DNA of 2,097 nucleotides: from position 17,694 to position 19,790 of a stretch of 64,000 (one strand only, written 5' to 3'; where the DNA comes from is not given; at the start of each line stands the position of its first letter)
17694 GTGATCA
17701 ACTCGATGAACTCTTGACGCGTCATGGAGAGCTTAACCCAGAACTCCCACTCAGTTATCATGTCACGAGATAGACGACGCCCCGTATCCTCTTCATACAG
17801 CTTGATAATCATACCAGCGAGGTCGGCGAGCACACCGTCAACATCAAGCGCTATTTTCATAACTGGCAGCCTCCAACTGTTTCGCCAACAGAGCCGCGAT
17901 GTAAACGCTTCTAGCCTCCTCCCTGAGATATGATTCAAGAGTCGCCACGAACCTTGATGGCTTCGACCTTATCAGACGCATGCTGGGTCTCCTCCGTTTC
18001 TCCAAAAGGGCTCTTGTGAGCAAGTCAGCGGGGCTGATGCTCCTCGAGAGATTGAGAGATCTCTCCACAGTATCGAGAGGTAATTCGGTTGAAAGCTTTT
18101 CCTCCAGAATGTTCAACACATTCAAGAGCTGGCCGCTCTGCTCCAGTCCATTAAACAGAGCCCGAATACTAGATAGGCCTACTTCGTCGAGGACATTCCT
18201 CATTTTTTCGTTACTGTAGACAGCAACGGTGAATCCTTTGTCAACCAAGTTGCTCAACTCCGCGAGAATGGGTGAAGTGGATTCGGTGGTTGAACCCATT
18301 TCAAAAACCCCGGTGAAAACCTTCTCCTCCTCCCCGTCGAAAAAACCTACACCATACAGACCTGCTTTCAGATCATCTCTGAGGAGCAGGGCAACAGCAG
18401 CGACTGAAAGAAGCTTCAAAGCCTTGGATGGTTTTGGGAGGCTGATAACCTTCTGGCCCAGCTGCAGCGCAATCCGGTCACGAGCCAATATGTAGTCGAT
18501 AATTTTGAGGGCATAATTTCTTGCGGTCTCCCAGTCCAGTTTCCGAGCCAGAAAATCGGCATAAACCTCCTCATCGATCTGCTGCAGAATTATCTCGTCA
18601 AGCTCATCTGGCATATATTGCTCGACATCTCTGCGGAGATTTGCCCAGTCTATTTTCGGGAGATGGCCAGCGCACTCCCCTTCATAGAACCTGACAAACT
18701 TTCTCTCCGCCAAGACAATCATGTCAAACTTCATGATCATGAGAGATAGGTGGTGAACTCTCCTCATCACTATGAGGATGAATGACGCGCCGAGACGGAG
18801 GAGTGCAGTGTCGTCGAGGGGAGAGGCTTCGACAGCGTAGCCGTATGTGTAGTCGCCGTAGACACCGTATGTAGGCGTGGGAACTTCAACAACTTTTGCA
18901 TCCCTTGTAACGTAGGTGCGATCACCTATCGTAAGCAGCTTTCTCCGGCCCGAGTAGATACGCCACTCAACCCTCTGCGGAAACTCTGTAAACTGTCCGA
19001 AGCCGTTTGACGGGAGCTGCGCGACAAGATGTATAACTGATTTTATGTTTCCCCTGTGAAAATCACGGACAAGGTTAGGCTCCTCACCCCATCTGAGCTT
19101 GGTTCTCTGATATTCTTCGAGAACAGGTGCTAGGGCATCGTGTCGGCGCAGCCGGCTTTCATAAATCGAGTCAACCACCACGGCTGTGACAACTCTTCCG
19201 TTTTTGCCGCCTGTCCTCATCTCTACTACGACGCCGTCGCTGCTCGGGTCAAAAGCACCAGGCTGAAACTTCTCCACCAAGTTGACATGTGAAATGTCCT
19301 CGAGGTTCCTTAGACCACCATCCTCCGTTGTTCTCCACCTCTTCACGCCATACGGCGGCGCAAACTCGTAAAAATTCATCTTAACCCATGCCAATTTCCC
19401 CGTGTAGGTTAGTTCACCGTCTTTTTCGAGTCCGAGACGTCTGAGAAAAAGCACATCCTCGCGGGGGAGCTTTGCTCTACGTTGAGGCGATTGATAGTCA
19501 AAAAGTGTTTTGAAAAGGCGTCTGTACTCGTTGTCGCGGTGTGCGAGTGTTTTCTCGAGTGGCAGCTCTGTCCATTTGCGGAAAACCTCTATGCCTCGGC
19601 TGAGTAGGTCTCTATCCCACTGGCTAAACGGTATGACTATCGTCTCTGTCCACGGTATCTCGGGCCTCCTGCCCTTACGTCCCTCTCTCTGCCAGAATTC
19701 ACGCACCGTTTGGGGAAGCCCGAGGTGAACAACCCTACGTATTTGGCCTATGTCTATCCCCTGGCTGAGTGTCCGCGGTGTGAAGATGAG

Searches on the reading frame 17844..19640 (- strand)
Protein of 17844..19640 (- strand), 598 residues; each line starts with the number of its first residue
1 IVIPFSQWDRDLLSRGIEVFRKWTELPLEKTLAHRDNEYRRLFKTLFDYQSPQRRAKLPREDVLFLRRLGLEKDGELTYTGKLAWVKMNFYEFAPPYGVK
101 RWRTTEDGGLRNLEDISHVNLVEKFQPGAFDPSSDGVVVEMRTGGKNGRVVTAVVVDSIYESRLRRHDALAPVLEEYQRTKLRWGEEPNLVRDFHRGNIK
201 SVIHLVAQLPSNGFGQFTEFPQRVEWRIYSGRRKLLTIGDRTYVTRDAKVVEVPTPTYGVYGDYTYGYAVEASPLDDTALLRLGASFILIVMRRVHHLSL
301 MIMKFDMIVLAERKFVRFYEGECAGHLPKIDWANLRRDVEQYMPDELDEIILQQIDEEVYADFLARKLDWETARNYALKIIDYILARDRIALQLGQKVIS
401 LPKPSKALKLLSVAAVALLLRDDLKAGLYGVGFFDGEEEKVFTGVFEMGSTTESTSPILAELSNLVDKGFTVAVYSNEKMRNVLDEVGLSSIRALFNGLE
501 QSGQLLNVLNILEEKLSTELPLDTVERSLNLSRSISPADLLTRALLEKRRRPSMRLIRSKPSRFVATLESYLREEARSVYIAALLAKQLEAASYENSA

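Call 17: search_solved_structures(query=window:17844-19640:-, max_evalue=10)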
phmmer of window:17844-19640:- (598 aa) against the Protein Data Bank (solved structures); distinct sequences matched with E-value up to 10: 5.
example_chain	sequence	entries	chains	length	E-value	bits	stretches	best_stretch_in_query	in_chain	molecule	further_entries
2yg3_A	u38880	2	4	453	0.9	11.2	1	340-414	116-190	PUTRESCINE OXIDASE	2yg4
2yg6_A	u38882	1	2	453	0.9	11.2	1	340-414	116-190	PUTRESCINE OXIDASE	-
2yg7_A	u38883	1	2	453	0.9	11.2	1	340-414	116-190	PUTRESCINE OXIDASE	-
2yg5_A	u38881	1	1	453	0.9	11.2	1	340-414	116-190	PUTRESCINE OXIDASE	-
4v4n_AB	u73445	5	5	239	2.1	10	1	236-297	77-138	50S ribosomal protein L2 | 50S ribosomal protein L2P | Large ribosomal subunit protein uL2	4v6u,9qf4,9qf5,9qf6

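Call 28: search_protein_representatives(protein=window:17847-19616:-)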
Query: 590 residues. Proteins with E-value up to 0.001 (for the whole library): 86; up to 1e-10: 66; up to 1e-30: 47. The best 86 are listed.
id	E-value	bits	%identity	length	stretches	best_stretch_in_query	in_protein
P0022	1.9e-177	607.7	47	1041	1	1-582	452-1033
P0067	2.0e-128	445.9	41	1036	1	1-537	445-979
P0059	4.3e-126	438.1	39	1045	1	1-577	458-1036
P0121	2.5e-113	396.0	39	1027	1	1-573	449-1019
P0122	1.2e-112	393.8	39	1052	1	1-523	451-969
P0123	8.4e-107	374.5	38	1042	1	1-578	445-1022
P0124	2.1e-102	360.0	37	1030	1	1-515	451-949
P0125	5.4e-100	352.0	40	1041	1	1-462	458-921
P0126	8.3e-96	338.2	38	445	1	147-582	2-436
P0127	1.5e-90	320.8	37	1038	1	1-436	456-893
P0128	4.6e-89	315.9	39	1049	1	2-432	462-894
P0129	1.1e-78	281.6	66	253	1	1-190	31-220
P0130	3.4e-76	273.4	37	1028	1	1-471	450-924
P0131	1.5e-69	251.5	32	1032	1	1-582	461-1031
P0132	3.2e-69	250.4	34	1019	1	1-521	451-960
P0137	1.9e-62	228.1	30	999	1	2-579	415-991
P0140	2.9e-59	217.5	30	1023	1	1-537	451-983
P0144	1.1e-50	189.3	32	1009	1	1-512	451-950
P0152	7.3e-43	163.4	30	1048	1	1-522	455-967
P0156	3.2e-37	144.8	27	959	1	1-381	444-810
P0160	2.4e-35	138.6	33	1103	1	5-430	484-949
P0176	6.9e-16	74.3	27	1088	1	13-478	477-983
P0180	4.2e-13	65.1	25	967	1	9-384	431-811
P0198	8.6e-06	41.0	22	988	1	7-370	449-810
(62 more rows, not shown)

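Call 35: search_solved_structures(query=A2, max_evalue=10, show_alignments=3)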
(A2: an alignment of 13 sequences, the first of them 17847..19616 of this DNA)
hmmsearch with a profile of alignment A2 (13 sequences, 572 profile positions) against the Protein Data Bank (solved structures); distinct sequences matched with E-value up to 10: 1.
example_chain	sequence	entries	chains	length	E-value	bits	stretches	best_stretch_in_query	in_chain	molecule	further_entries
6kos_A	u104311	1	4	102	0.83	11.2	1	438-527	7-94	SUWA (Super WA20)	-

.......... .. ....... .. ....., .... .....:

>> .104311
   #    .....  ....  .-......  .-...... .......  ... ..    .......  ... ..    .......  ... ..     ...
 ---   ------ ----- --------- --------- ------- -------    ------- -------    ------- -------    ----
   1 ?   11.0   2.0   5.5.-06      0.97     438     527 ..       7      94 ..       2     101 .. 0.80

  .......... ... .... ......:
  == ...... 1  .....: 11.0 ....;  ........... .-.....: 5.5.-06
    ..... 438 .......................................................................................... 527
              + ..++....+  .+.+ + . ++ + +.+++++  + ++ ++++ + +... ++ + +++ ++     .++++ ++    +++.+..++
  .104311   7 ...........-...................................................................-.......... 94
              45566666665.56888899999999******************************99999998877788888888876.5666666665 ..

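Call 36: search_protein_families(library=pfam, alignment_id=A2, max_evalue=5)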
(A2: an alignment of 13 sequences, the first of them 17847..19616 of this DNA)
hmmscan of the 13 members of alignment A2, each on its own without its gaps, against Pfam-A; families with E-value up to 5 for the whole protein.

A. member 1, window:17847-19616:- (590 aa): 1 family
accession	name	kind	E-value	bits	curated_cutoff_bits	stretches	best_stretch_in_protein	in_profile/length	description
PF10398.14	DUF2443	-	0.16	12.5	25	1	322-351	31-59/79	Protein of unknown function (DUF2443)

B. families by the number of members that match (of 13 scanned): 4 families
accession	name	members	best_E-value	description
PF08566.15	Pam17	1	0.05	Mitochondrial import protein Pam17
PF10398.14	DUF2443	1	0.16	Protein of unknown function (DUF2443)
PF14420.11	Clr5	1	0.32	Clr5 domain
PF03622.19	IBV_3B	1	3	IBV 3B protein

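Call 48: predict_structure(alignment_id=A2)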
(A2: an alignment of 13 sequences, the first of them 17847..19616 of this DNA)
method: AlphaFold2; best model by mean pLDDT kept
length: 590 residues; sequences in the alignment: 13
mean_pLDDT: 86.4   pTM: 0.80
mean pLDDT of the five models: 86.4, 86.1, 85.0, 84.4, 83.6
residues with pLDDT >= 90: 281; 70-90: 257; 50-70: 47; < 50: 5
segments of 3 or more residues with pLDDT < 50: 586-590
pLDDT, mean of each block of 10 residues (from residue 1): 76 84 79 92 89 94 92 85 61 89 89 92 90 82 89 91 95 96 92 92 91 94 86 82 93 90 92 97 92 89 90 89 92 92 90 90 95 90 73 84 93 84 92 90 83 89 91 90 90 89 77 65 68 82 64 82 90 87 55
secondary structure, 60 per line:
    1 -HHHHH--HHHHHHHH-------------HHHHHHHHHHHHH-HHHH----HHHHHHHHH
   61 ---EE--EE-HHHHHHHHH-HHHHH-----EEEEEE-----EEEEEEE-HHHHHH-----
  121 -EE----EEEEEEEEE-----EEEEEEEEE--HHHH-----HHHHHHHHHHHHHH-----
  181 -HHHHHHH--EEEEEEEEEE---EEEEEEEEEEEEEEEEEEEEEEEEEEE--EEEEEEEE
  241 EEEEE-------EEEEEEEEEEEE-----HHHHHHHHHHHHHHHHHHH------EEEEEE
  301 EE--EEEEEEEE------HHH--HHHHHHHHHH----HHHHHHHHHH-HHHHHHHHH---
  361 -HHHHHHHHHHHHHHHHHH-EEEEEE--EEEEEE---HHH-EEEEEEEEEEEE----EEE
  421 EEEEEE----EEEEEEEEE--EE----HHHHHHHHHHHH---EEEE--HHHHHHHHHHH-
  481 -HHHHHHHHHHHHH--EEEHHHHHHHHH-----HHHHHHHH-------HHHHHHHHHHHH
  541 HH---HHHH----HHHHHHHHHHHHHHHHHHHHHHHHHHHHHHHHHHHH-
elements in order: H2-6 H9-16 H30-42 H44-47 H52-60 H71-79 H81-85 E91-96 E102-108 H110-115 E128-136 E142-150 H153-156 H162-175 H182-188 E191-200 E204-230 E233-245 E253-264 H270-288 E295-302 E305-312 H324-333 H338-347 H349-357 H362-379 E381-386 E389-394 E402-413 E418-426 E431-439 H448-459 E463-466 H469-479 H482-494 E497-499 H500-508 H514-521 H529-542 H546-549 H554-589

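Call 66: fold_search(model_id=the predicted structure, library=pdb)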
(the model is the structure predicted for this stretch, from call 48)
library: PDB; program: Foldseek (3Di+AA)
matches with E <= 10: 828; with E <= 0.001: 3
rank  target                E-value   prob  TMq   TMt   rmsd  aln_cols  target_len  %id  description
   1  6znp_A                2.5e-05  1.00  0.23  0.19  11.0       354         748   10  Crystal Structure of DUF1998 helicase MrfA bound to DNA (released 2020-11-25)
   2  6znq_B                7.5e-05  1.00  0.22  0.19  10.1       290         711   10  Crystal Structure of DUF1998 helicase MrfA bound to DNA and AMPPNP (released 2020-11-25)
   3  6znp_B                1.1e-04  1.00  0.20  0.17  11.5       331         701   11  Crystal Structure of DUF1998 helicase MrfA bound to DNA (released 2020-11-25)
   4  9eft_A                1.3e-02  0.04  0.06  0.05  28.8       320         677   12  The primed conformation of herpes simplex virus type 1 (HSV-1) glycoprotein B (gB) mutant H516P (released 2026-03-18)
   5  8fg6_B                1.9e-02  0.25  0.09  0.21  16.6       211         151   11  Design of amyloidogenic peptide traps (released 2024-03-20)
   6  2deq_A                2.7e-02  0.66  0.11  0.22  14.3       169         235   11  Crystal Structure Of Biotin Protein Ligase From Pyrococcus Horikoshii OT3 in complex with Biotinyl-5'-AMP, K111G mutat (released 2006-08-16)
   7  4op0_B                3.0e-02  0.23  0.09  0.17  18.8       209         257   11  Crystal structure of biotin protein ligase (RV3279C) of Mycobacterium tuberculosis, complexed with biotinyl-5'-AMP (released 2014-04-30)
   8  2e41_A                3.2e-02  0.57  0.10  0.22  14.1       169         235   11  Crystal Structure Of Biotin Protein Ligase From Pyrococcus Horikoshii Complexed with the Reaction Product Analog Bioti (released 2007-06-05)
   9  2djz_A                3.4e-02  0.57  0.10  0.21  14.1       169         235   10  Crystal Structure Of Biotin Protein Ligase From Pyrococcus Horikoshii OT3 in complex with Biotinyl-5'-AMP, K111A mutat (released 2006-10-06)
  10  3l1a_B                3.4e-02  0.54  0.10  0.22  14.7       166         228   14  Structural ordering of disordered ligand binding loops of biotin protein ligase into active conformations as a consequ (released 2010-03-09)
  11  3l1a_A                3.6e-02  0.51  0.09  0.18  14.6       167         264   12  Structural ordering of disordered ligand binding loops of biotin protein ligase into active conformations as a consequ (released 2010-03-09)
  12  4xtw_B                3.8e-02  0.33  0.09  0.17  14.6       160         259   12  Mycobacterium tuberculosis biotin ligase complexed with bisubstrate inhibitor 46 with azide in place of 2'OH (released 2015-09-02)
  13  2e41_B                4.0e-02  0.60  0.10  0.22  14.1       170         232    9  Crystal Structure Of Biotin Protein Ligase From Pyrococcus Horikoshii Complexed with the Reaction Product Analog Bioti (released 2007-06-05)
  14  2zgw_B                4.0e-02  0.33  0.10  0.22  17.2       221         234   10  Crystal Structure Of Biotin Protein Ligase From Pyrococcus Horikoshii Complexed with Adenosine and Biotin, Mutations R (released 2008-02-05)
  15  4xtx_B                4.0e-02  0.16  0.08  0.16  19.4       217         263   12  Mycobacterium tuberculosis biotin ligase complexed with bisubstrate inhibitor 57 with azide in place of ribose 2'OH (released 2015-09-02)
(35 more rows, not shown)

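Call 73: list_cluster_members(proteins=[P0131, P0137, P0140, P0144, P0152, P0156, P0176, P0180, P0198, P0160])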
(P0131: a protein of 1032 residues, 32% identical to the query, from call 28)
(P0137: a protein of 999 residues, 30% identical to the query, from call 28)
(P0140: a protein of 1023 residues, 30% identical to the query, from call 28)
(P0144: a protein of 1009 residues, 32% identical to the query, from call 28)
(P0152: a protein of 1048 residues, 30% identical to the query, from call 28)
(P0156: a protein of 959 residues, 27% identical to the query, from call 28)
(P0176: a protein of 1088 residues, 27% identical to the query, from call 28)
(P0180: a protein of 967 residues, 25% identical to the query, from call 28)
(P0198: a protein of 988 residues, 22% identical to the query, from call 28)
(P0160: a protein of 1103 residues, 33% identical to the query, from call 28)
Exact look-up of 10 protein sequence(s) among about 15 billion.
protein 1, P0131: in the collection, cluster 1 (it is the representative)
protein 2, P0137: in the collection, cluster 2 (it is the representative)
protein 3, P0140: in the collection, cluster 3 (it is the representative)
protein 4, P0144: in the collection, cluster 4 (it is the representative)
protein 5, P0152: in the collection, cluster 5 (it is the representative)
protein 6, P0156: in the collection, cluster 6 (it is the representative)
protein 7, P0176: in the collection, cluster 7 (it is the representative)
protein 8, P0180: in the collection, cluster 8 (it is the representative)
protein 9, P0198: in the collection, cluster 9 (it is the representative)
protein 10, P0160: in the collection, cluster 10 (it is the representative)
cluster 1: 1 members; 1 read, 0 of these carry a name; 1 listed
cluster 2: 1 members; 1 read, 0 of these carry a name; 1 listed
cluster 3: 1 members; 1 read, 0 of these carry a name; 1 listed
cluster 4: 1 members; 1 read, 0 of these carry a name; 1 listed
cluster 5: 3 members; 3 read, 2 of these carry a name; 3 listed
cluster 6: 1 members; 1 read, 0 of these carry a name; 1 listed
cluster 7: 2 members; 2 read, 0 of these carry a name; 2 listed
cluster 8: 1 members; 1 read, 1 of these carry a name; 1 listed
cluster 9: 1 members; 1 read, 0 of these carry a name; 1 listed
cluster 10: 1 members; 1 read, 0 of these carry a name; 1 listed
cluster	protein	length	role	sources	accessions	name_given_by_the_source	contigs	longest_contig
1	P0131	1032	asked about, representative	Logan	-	-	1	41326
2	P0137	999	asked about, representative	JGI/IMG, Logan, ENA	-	-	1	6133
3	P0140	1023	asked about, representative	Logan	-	-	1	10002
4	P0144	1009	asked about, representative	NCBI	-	-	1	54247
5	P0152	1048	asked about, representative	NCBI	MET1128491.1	MAG: DEAD/DEAH box helicase [Thermoproteota archaeon]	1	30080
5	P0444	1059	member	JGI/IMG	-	DEAD/DEAH box helicase domain-containing protein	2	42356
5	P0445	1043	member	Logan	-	-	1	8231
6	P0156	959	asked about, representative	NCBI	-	-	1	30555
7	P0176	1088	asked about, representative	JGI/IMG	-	-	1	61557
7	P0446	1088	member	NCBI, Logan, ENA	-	-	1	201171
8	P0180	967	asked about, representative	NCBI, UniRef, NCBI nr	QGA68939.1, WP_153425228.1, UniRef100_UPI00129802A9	DEAD/DEAH box helicase [Sulfolobus sp. E11-6] | DEAD/DEAH box helicase n=1 Tax=Sulfolobus sp. E11-6 TaxID=2663020 RepID=UPI00129802A9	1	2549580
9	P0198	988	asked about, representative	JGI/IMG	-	-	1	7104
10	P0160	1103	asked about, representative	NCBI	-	-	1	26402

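Call 76: find_encoding_contigs(protein=P0180, flank=5000, max_places=2)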
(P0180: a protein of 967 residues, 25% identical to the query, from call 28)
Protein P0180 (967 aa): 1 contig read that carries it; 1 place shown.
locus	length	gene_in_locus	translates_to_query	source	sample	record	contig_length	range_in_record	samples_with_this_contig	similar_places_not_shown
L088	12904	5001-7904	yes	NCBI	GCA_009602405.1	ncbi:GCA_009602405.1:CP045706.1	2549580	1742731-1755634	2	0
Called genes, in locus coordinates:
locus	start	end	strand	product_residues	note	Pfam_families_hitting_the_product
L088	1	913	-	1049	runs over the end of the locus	PF20720:nSTAND3 (faint)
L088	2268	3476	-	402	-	PF13173:AAA_14, PF13635:DUF4143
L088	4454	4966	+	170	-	-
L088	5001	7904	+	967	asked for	PF00270:DEAD, PF04851:ResIII, PF00271:Helicase_C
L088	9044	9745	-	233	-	-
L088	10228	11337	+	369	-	PF02746:MR_MLE_N (faint), PF13378:MR_MLE_C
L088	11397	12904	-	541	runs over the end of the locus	PF00501:AMP-binding, PF13193:AMP-binding_C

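Call 77: find_encoding_contigs(protein=P0446, flank=5000, max_places=1)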
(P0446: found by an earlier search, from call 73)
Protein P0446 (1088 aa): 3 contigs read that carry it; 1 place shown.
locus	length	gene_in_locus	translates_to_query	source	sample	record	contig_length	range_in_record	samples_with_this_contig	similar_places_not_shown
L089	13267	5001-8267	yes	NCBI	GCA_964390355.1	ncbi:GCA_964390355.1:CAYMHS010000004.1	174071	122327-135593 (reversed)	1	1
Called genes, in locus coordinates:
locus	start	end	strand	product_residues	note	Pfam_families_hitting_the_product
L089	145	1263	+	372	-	-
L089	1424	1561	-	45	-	-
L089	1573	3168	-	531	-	PF01935:DUF87, PF10412:TrwB_AAD_bind (weak)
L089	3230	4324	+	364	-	PF09376:NurA (weak)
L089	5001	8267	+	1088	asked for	PF00270:DEAD, PF04851:ResIII, PF00271:Helicase_C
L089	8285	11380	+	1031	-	PF01170:UPF0020 (faint)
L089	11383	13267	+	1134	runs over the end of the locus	-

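Call 78: find_encoding_contigs(protein=P0144, flank=5000, max_places=1)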
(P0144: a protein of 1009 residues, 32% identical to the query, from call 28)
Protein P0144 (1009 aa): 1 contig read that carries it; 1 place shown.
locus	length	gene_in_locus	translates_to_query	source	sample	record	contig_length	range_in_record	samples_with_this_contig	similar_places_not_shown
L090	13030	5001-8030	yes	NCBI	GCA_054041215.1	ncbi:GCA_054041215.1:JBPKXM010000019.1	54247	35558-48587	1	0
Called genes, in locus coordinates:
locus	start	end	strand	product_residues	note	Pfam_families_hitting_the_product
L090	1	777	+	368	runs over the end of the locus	PF00535:Glycos_transf_2, PF13641:Glyco_tranf_2_3, PF12804:NTP_transf_3 (weak), PF04138:GtrA_DPMS_TM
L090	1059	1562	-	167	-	PF00111:Fer2 (weak), PF01799:Fer2_2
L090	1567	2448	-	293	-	PF00941:FAD_binding_5, PF03450:CO_deh_flav_C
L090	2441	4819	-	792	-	PF01315:Ald_Xan_dh_C, PF02738:MoCoBD_1, PF20256:MoCoBD_2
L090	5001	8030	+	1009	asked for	PF00270:DEAD, PF00271:Helicase_C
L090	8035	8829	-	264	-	-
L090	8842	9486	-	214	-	PF02254:TrkA_N, PF02080:TrkA_C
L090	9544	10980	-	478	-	PF02386:TrkH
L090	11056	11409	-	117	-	-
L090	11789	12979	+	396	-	PF01751:Toprim (weak), PF13155:Toprim_2 (weak), PF13662:Toprim_4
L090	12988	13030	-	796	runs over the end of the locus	PF03104:DNA_pol_B_exo1, PF10108:DNA_pol_B_exo2, PF13482:RNase_H_2, PF00136:DNA_pol_B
